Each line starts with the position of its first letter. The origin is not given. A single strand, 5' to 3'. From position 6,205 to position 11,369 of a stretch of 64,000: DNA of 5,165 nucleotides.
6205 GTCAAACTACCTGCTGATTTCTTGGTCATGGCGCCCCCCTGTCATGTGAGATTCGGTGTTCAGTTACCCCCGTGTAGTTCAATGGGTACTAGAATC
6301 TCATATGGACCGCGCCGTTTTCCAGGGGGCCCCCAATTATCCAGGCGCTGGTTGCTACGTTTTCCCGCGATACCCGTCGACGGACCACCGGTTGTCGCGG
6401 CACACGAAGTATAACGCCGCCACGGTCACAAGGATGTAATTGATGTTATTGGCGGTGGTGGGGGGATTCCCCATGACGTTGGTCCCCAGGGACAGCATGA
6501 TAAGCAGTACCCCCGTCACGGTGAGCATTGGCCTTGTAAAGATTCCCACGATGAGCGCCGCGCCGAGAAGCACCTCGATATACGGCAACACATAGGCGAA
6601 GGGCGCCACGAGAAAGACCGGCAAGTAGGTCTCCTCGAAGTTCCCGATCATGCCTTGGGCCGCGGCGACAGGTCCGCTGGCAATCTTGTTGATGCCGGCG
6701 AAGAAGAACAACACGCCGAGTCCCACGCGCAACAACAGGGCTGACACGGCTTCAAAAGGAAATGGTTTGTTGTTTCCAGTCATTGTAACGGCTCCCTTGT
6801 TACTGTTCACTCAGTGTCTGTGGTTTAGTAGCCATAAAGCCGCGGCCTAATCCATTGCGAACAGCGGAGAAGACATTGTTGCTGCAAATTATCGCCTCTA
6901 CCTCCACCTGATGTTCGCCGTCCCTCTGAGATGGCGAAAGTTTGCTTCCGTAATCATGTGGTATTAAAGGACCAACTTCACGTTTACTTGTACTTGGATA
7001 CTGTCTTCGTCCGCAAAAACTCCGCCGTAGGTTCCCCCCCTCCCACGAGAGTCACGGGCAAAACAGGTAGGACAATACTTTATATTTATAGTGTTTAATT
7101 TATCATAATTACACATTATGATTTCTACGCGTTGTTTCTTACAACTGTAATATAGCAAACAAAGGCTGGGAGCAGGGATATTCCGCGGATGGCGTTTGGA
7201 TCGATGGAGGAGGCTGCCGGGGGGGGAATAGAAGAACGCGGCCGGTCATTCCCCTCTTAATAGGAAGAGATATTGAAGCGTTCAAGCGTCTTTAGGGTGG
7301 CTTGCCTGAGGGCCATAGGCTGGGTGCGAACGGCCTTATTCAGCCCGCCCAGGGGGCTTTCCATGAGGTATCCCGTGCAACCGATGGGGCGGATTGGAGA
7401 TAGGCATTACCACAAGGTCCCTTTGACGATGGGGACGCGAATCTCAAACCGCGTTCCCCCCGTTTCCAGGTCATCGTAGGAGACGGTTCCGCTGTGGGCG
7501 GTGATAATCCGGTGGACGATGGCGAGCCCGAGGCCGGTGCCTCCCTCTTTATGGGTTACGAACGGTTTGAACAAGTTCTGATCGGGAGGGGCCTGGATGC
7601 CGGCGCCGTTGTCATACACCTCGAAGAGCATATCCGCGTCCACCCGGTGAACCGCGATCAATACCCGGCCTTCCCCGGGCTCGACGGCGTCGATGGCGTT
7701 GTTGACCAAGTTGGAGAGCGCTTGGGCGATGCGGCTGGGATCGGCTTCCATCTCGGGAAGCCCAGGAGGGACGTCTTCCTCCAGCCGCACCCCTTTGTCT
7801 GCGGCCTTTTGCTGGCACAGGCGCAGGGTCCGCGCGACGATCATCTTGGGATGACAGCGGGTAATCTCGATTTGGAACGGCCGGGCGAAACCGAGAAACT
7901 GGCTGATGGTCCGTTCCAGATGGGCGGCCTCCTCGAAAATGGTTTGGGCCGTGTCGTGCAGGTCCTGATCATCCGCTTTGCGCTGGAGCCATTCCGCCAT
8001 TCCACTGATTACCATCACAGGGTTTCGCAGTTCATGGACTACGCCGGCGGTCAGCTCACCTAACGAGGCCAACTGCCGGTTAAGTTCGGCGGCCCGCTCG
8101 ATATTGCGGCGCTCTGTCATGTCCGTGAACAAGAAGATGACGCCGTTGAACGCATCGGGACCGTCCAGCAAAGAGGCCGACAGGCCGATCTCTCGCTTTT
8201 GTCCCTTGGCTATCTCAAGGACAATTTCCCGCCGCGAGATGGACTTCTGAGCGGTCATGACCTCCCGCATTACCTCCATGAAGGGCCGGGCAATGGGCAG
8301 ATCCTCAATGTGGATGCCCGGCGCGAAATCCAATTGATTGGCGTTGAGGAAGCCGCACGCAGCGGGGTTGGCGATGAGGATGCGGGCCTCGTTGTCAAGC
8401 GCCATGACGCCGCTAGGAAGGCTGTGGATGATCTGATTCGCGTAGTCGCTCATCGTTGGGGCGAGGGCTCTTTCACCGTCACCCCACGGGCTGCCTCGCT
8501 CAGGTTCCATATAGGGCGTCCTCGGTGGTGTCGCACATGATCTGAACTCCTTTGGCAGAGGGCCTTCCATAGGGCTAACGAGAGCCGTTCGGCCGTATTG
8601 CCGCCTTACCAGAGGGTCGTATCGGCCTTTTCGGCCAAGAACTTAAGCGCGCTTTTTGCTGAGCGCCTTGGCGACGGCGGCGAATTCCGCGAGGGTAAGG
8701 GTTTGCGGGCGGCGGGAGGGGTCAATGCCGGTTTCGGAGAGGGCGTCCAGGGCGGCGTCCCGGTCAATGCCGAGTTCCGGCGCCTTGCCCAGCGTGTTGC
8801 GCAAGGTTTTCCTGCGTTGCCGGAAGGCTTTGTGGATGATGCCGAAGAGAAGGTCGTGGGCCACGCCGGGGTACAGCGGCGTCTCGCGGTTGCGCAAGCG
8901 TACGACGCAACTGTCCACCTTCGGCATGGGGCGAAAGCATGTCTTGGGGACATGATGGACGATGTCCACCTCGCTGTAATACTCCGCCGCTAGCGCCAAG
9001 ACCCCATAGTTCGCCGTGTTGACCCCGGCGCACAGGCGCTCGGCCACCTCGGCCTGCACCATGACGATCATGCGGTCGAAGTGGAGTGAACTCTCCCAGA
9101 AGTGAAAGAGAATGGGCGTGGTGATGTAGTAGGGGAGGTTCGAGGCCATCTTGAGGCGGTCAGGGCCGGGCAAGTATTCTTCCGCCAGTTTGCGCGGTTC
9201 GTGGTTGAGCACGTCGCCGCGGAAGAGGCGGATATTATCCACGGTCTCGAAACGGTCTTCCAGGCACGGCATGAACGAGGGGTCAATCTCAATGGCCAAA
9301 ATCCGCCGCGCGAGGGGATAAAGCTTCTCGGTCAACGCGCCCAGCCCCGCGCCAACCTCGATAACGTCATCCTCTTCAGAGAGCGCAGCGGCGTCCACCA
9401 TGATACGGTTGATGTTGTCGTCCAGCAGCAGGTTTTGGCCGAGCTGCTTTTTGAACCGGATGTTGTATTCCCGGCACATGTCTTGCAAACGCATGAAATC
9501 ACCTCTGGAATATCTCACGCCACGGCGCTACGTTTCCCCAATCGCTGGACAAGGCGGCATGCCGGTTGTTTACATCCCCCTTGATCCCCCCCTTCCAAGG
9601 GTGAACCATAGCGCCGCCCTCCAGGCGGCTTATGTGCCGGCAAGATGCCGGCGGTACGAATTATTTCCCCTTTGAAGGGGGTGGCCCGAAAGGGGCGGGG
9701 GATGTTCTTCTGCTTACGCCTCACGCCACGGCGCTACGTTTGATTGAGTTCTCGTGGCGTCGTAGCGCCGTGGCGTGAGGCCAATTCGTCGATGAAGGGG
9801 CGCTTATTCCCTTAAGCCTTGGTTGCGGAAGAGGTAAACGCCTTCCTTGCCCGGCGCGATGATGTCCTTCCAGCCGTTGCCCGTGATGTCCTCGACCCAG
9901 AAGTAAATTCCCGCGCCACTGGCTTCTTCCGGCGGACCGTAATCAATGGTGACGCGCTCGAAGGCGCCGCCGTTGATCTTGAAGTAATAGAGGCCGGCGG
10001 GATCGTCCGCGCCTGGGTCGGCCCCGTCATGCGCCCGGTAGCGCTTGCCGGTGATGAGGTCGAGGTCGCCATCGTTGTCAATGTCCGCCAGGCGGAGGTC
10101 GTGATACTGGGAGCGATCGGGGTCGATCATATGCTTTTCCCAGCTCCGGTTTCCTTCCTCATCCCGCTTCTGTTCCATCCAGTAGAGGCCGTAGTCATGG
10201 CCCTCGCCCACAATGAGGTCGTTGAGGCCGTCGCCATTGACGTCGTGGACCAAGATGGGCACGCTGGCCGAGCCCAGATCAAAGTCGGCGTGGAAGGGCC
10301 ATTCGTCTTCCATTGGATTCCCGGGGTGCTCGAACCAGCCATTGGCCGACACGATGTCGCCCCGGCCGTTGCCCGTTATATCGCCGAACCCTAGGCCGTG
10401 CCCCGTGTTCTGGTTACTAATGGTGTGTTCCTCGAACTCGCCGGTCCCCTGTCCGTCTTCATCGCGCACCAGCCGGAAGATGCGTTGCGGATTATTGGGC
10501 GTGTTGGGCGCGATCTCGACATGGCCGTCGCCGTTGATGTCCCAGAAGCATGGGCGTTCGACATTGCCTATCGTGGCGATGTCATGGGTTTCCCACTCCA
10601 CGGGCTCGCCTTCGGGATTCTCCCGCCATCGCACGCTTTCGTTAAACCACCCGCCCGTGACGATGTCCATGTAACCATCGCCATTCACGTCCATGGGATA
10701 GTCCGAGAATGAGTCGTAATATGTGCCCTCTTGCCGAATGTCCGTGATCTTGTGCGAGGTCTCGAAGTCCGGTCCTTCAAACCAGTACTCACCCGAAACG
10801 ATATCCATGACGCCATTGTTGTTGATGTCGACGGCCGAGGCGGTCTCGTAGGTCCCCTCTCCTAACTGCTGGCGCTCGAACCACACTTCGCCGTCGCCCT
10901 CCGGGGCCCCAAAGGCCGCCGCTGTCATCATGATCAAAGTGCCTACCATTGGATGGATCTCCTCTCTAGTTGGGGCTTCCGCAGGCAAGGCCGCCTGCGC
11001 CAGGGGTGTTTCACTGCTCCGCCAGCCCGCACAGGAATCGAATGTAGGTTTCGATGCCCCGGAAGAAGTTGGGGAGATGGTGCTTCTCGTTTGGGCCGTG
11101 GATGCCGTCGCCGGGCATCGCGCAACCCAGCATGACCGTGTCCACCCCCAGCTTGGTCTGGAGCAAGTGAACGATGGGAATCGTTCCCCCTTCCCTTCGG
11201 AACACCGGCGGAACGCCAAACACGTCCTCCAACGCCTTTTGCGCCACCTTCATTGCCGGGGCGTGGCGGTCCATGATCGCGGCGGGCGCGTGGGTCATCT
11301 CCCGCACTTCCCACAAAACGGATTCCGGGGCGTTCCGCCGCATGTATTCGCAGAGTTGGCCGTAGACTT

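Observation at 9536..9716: Interspersed GC-hairpin repeat family (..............-type), at least four copies in the window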

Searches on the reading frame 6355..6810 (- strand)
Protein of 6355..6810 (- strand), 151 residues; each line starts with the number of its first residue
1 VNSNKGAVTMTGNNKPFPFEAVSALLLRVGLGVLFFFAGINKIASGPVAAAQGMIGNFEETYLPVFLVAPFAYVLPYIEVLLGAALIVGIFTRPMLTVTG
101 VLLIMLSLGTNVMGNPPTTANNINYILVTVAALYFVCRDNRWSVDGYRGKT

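Call 88: search_protein_families(library=pfam, proteins=[window:6355-6810:-], max_evalue=0.001)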
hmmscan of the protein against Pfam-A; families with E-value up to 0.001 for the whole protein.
window:6355-6810:- (151 aa): 3 families
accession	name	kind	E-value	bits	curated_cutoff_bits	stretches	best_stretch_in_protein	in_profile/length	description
PF07291.16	MauE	-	3e-10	40.9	27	1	24-110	5-87/128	Methylamine utilisation protein MauE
PF07681.17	DoxX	-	1e-09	39.3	23.6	1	24-104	2-77/85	DoxX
PF04173.18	DoxD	-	0.0001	22.7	22.7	0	66-146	62-142/167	TQO small subunit DoxD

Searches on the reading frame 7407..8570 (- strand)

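Call 88: search_protein_families(library=pfam, proteins=[window:7407-8570:-], max_evalue=0.001)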
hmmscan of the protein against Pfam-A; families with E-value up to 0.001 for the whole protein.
window:7407-8570:- (387 aa): 6 families
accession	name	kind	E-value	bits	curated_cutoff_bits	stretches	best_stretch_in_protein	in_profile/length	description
PF02518.31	HATPase_c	-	8.8e-25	87.7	26.4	1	277-381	2-109/111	Histidine kinase-, DNA gyrase B-, and HSP90-like ATPase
PF00512.31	HisKA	-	2.9e-13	50.1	26.9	1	170-230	2-62/66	His Kinase A (phospho-acceptor) domain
PF08448.16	PAS_4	-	5.5e-07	30.2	23.1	1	49-155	2-109/110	PAS fold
PF00989.32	PAS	-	7e-07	29.7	22.6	1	46-150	5-112/113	PAS fold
PF14501.12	HATPase_c_5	-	2.4e-05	24.6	22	1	281-367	6-90/102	GHKL domain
PF13581.12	HATPase_c_2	-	0.00074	20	27.4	0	280-365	31-114/127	Histidine kinase-like ATPase domain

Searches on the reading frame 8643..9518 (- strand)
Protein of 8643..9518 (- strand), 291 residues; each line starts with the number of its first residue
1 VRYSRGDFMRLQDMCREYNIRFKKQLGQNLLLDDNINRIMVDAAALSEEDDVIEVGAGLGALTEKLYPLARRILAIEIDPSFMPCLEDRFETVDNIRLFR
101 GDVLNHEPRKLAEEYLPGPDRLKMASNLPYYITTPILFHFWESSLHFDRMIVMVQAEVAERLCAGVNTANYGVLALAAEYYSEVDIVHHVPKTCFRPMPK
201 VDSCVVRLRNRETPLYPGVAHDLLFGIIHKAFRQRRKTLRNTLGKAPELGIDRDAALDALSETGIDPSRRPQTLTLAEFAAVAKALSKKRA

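Call 52: search_protein_families(library=pfam, proteins=[window:8643-9518:-], max_evalue=0.001)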
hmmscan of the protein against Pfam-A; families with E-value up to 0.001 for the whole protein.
window:8643-9518:- (291 aa): 1 family
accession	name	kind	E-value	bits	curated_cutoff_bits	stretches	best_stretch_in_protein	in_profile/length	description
PF00398.26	RrnaAD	-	3.7e-55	187.3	24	1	21-286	3-261/263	Ribosomal RNA adenine dimethylase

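Call 82: find_encoding_contigs(protein=window:8643-9494:-, flank=3000, max_places=8)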
Protein window:8643-9494:- (283 aa): 3 contigs read that carry it; 3 places shown.
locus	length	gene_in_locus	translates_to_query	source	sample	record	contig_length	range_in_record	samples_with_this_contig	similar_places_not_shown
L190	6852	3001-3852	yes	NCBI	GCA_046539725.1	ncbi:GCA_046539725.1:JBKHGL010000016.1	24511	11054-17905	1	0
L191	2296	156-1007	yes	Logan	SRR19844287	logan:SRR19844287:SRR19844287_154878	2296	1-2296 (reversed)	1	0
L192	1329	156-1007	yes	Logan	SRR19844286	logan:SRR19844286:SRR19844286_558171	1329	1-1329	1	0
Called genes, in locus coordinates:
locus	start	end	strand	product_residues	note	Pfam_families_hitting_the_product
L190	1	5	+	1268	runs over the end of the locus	PF01804:Penicil_amidase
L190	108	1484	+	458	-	PF01546:Peptidase_M20, PF07687:M20_dimer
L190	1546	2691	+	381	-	PF01839:FG-GAP (faint), PF13517:FG-GAP_3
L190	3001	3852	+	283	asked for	PF00398:RrnaAD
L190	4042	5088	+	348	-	PF00989:PAS (weak), PF08448:PAS_4, PF00512:HisKA, PF02518:HATPase_c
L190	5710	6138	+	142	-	PF07291:MauE, PF07681:DoxX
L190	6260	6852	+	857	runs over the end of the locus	-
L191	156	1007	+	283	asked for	PF00398:RrnaAD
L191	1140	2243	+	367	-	PF00989:PAS (weak), PF08448:PAS_4, PF00512:HisKA, PF02518:HATPase_c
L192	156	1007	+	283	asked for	PF00398:RrnaAD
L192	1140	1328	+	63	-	?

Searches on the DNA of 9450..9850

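Call 19: search_rna_families(source=window, start=9450, end=9850, threshold=evalue, max_evalue=10)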
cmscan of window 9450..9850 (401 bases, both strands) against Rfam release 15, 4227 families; matches with E-value up to 10: 7.
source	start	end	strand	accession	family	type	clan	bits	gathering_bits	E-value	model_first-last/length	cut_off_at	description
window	9716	9786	+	RF04151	MIR4387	Gene; miRNA;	CL00144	27.4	84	0.0017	1-109/109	no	MIR4387 microRNA precursor family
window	9719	9780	+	RF00877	mir-592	Gene; miRNA;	-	22.2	67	0.025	1-88/88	no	mir-592 microRNA precursor family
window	9723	9776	+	RF03700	mir-1923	Gene; miRNA;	-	15.7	94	2.4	1-83/83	no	mir-1923 microRNA precursor family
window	9557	9788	+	RF02830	Scr1601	Gene; sRNA;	-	15.1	100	0.59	1-209/209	no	Streptomyces RNA 1601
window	9714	9785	-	RF04286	mir-513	Gene; miRNA;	CL00136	15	72.1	3.2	1-82/82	no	mir-513 microRNA precursor family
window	9493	9578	-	RF02486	GlsR23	Gene; snRNA; snoRNA; HACA-box;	-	14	100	2.3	27-113/151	no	Small nucleolar RNA GlsR23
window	9745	9759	+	RF00390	TYMV_upPK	Cis-reg;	-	13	38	7.6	1-23/23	no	turnip yellow mosaic virus upstream pseudo-knot (TYMV_upPK)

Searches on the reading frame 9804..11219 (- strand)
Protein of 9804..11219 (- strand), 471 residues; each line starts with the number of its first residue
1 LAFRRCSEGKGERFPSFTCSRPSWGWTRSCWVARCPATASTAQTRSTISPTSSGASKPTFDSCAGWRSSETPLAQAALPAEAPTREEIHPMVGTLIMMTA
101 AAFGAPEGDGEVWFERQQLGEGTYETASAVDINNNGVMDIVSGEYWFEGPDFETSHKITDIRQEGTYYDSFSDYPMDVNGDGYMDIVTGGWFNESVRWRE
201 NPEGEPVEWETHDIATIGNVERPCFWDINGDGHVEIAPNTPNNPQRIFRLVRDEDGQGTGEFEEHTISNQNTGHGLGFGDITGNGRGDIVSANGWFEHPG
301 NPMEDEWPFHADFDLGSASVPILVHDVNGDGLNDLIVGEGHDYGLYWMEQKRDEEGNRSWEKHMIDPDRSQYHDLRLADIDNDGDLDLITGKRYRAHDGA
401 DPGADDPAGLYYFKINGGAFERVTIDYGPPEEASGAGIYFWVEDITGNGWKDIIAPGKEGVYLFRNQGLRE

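Call 52: search_protein_families(library=pfam, proteins=[window:9804-11219:-], max_evalue=0.001)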
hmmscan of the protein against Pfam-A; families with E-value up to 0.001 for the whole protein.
window:9804-11219:- (471 aa): 2 families
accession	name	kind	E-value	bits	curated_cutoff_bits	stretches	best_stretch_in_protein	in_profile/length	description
PF13517.12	FG-GAP_3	-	2.2e-29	102.3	26.9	2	326-389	1-60/61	FG-GAP-like repeat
PF01839.29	FG-GAP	-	4.7e-14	52.3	22.1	0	326-339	9-22/37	FG-GAP repeat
